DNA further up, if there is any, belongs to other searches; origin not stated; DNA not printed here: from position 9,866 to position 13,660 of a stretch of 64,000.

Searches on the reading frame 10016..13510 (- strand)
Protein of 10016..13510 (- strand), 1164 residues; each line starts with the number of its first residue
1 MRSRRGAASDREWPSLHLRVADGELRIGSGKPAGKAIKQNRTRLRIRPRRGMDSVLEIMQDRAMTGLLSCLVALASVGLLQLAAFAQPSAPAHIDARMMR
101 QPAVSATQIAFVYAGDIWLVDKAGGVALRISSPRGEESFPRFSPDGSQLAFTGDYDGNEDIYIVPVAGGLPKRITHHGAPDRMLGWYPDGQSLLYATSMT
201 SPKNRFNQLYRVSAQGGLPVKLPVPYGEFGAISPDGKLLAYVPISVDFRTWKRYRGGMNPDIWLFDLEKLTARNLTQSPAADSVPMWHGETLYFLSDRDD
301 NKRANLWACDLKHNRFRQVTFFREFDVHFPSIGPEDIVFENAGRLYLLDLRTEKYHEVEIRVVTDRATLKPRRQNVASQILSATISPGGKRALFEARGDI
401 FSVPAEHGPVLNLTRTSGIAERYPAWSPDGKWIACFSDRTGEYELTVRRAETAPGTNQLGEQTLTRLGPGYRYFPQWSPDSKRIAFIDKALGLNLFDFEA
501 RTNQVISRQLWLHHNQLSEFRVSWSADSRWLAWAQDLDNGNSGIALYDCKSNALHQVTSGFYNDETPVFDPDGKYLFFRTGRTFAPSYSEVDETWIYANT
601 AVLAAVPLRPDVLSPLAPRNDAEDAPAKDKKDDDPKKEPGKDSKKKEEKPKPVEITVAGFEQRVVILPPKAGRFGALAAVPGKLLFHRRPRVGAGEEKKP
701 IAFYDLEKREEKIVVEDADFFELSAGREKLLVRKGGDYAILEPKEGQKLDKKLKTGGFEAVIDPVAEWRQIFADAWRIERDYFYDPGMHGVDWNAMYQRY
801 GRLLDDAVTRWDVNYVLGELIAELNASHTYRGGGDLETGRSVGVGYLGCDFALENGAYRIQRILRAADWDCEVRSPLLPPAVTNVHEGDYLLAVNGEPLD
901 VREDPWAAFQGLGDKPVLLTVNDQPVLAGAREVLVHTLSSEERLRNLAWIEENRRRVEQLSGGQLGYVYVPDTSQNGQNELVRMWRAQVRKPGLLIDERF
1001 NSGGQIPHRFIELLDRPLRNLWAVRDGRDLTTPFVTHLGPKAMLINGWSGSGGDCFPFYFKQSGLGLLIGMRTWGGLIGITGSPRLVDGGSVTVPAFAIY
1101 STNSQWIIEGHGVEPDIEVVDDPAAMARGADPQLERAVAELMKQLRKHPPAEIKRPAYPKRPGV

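Call 47: search_protein_families(library=pfam, proteins=[window:10016-13510:-], max_evalue=0.000001)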
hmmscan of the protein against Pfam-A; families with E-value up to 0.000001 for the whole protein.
window:10016-13510:- (1164 aa): 5 families
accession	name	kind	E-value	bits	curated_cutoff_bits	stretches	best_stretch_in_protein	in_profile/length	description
PF07676.18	PD40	-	1.9e-30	104.6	20.9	0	413-444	4-35/38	WD40-like Beta Propeller Repeat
PF14684.11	Tricorn_C1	-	1.7e-20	73.1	24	1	764-822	1-59/59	Tricorn protease C1 domain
PF03572.23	Peptidase_S41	-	3.4e-20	72.7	24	1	965-1119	2-165/165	Peptidase family S41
PF14685.13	PDZ_Tricorn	-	4.5e-18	65.5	25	1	845-934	1-87/88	Tricorn protease PDZ domain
PF00930.27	DPPIV_N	-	3.7e-10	39.5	22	0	113-181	21-85/354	Dipeptidyl peptidase IV (DPP IV) N-terminal region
